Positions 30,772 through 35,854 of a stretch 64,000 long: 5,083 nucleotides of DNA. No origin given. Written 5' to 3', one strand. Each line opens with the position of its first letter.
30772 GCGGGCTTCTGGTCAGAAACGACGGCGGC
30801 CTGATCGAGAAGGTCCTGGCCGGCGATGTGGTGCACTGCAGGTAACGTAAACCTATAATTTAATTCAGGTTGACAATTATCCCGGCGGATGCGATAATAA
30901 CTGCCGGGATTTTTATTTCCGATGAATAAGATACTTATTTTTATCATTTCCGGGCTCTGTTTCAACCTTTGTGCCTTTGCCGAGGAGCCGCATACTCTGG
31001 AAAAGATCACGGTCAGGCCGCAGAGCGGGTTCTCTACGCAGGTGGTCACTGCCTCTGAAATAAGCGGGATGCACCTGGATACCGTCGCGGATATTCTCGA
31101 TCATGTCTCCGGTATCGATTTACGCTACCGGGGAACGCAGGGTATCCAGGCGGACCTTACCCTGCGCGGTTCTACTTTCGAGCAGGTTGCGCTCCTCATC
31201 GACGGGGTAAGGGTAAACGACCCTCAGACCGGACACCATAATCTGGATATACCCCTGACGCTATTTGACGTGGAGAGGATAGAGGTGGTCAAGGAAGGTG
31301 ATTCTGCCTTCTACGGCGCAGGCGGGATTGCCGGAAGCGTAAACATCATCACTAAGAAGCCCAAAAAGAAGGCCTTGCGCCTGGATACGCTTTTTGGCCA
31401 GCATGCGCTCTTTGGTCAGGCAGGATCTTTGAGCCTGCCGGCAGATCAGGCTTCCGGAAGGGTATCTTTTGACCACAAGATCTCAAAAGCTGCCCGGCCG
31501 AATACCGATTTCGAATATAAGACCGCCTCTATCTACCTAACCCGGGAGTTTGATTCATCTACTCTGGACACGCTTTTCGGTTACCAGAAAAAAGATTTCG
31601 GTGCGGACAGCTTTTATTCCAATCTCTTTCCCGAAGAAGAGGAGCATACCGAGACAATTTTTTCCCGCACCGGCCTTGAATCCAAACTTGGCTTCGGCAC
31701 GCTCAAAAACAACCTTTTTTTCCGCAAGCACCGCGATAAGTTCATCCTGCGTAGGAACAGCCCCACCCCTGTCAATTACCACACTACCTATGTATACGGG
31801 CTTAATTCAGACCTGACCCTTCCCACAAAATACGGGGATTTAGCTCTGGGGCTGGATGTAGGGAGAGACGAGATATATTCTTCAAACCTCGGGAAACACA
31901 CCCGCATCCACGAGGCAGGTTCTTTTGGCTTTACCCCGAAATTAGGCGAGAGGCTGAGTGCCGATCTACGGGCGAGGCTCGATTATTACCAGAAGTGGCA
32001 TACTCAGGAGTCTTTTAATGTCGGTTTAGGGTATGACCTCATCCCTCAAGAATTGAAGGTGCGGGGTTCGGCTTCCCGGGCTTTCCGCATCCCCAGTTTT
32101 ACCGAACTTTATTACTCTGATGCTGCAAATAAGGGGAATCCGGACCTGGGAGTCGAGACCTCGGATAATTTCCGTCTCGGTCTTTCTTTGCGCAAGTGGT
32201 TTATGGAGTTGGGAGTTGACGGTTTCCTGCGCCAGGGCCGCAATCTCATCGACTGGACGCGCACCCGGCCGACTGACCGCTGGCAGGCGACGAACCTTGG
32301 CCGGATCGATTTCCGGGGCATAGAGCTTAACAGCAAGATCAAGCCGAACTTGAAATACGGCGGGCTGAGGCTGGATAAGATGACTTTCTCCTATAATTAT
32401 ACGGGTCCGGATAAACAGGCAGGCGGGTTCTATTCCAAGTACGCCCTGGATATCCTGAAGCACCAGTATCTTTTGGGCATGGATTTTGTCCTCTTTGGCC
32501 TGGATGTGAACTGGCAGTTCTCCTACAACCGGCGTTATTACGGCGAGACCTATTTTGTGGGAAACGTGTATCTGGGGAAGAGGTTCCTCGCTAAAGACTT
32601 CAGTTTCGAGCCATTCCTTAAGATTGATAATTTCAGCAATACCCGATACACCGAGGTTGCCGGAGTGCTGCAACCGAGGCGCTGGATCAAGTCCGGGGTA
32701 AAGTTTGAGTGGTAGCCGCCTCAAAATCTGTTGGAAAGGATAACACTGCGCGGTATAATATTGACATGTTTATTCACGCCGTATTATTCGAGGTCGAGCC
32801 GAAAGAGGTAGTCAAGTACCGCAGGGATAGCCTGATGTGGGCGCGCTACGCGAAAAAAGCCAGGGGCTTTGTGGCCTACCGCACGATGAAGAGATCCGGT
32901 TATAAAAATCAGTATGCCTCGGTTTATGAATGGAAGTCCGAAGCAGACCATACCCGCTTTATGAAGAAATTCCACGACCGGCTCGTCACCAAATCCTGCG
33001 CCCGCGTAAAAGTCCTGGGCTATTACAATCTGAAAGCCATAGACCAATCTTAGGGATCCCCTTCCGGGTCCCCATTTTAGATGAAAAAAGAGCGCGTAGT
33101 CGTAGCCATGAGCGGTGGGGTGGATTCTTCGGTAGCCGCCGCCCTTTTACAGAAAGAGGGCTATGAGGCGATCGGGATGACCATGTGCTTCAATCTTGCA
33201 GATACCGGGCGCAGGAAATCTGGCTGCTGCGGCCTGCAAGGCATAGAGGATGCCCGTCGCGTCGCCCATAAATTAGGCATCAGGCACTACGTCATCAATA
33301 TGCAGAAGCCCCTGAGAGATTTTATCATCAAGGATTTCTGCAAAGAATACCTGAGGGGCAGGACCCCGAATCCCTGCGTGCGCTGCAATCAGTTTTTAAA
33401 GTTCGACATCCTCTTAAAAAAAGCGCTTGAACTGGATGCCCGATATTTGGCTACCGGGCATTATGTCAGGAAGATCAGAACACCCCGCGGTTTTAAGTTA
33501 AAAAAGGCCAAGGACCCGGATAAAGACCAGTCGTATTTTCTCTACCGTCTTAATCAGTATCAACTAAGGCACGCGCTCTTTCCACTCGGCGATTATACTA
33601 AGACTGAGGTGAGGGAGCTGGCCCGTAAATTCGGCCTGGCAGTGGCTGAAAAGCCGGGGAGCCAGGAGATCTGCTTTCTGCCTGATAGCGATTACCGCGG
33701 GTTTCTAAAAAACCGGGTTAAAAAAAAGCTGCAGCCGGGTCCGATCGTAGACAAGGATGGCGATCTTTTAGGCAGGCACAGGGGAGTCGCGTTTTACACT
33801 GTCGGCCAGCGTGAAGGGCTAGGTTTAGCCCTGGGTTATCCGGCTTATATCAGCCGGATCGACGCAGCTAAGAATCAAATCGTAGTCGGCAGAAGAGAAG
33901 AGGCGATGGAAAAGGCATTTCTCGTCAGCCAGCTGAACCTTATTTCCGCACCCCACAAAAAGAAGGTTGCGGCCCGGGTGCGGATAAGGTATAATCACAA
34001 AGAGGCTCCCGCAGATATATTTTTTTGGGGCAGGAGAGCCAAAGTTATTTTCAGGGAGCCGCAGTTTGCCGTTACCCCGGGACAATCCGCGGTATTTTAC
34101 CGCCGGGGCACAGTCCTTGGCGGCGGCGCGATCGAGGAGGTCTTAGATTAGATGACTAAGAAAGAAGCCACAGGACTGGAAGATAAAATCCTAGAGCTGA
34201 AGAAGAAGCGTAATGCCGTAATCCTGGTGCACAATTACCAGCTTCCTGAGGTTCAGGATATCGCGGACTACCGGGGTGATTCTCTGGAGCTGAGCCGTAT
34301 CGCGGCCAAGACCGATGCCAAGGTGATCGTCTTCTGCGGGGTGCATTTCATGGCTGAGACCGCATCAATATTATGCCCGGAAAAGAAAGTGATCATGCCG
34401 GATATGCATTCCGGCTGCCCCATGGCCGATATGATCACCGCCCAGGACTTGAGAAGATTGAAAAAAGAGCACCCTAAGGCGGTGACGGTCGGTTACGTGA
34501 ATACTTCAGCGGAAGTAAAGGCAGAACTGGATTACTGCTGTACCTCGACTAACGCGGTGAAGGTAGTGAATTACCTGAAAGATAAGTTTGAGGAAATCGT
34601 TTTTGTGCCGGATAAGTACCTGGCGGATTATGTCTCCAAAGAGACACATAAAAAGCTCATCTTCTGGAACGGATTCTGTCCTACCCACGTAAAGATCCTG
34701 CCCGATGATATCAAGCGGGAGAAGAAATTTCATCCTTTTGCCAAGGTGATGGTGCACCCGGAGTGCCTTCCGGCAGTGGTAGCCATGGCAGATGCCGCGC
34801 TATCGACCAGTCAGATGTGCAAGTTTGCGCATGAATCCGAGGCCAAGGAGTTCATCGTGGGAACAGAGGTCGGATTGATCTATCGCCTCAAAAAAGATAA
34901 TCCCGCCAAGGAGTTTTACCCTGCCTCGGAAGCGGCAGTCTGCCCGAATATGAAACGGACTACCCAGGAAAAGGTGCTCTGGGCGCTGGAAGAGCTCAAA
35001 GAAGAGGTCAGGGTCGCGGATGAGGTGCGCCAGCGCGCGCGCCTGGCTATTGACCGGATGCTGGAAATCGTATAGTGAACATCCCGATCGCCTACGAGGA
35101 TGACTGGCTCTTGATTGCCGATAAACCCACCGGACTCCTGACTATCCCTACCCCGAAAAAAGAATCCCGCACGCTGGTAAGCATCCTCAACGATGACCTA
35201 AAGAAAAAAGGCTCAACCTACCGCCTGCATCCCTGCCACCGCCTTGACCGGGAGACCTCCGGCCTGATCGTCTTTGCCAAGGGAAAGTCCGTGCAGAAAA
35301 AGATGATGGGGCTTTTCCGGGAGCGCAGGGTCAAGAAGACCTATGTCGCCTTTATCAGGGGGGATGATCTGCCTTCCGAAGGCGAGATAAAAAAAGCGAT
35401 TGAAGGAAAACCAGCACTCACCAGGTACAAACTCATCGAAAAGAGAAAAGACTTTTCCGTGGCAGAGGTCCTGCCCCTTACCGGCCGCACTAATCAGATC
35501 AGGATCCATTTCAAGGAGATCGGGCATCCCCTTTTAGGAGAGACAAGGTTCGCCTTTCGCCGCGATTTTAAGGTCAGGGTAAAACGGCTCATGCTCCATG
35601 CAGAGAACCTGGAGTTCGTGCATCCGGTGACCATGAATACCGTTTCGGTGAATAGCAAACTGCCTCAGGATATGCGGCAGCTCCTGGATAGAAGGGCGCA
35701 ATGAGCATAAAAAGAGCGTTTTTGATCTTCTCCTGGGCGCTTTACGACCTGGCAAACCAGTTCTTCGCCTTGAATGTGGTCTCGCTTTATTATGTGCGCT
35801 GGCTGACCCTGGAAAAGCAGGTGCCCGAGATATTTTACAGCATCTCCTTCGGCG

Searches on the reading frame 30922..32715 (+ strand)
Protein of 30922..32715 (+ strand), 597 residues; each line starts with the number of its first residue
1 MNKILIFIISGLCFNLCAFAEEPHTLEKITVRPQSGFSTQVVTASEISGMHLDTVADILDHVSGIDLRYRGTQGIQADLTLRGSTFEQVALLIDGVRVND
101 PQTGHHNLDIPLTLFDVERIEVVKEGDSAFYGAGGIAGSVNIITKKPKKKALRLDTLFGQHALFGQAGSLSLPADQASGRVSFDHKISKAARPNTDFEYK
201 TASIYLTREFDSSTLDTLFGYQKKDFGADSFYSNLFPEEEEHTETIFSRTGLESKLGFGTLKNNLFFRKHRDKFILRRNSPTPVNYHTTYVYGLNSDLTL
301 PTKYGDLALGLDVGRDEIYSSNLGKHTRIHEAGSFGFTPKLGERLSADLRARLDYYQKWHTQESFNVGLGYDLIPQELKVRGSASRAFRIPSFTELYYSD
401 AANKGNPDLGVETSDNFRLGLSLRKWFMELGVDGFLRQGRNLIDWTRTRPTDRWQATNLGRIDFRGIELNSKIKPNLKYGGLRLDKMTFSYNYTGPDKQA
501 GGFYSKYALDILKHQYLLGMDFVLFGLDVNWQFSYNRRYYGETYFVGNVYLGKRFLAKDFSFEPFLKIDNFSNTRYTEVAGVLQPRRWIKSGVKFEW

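Call 27: search_protein_families(library=pfam, proteins=[window:30922-32715:+], max_evalue=0.0001)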
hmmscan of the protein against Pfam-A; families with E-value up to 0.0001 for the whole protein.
window:30922-32715:+ (597 aa): 2 families
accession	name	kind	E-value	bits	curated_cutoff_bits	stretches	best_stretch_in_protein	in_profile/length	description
PF00593.30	TonB_dep_Rec_b-barrel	-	4.7e-26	93.1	27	1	189-543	50-404/436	TonB dependent receptor-like, beta-barrel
PF07715.20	Plug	-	5e-18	66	23.9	1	37-138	7-106/107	TonB-dependent Receptor Plug Domain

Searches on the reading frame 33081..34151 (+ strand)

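Call 27: search_protein_families(library=pfam, proteins=[window:33081-34151:+], max_evalue=0.0001)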
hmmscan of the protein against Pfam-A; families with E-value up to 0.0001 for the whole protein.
window:33081-34151:+ (356 aa): 5 families
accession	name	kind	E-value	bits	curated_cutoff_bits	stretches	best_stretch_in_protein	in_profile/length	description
PF03054.22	tRNA_Me_trans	-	9.8e-72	241.3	20.6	1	5-201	2-201/202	tRNA methyl transferase HUP domain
PF20259.3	tRNA_Me_trans_M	-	1e-18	67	27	1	207-271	2-66/66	tRNA methyl transferase PRC-barrel domain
PF20258.4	tRNA_Me_trans_C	-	3.7e-17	62.8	20.6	1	278-351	2-77/77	Aminomethyltransferase beta-barrel domain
PF02540.23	NAD_synthase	-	2.1e-07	30.7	21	1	4-81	19-88/242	NAD synthase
PF06508.19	QueC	-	3.9e-05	23.7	22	0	6-75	2-61/210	Queuosine biosynthesis protein QueC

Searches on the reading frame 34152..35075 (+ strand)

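Call 27: search_protein_families(library=pfam, proteins=[window:34152-35075:+], max_evalue=0.0001)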
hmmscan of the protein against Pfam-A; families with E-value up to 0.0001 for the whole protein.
window:34152-35075:+ (307 aa): 1 family
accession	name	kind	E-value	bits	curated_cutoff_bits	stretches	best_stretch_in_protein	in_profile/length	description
PF02445.21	NadA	-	8.1e-122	406.4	27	1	12-305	2-295/295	Quinolinate synthetase A protein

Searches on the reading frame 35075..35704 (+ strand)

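Call 27: search_protein_families(library=pfam, proteins=[window:35075-35704:+], max_evalue=0.0001)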
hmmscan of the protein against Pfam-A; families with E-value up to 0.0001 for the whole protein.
window:35075-35704:+ (209 aa): 1 family
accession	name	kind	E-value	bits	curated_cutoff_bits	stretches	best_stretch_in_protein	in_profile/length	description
PF00849.27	PseudoU_synth_2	-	1.3e-29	103.8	26.8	1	12-147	2-151/152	RNA pseudouridylate synthase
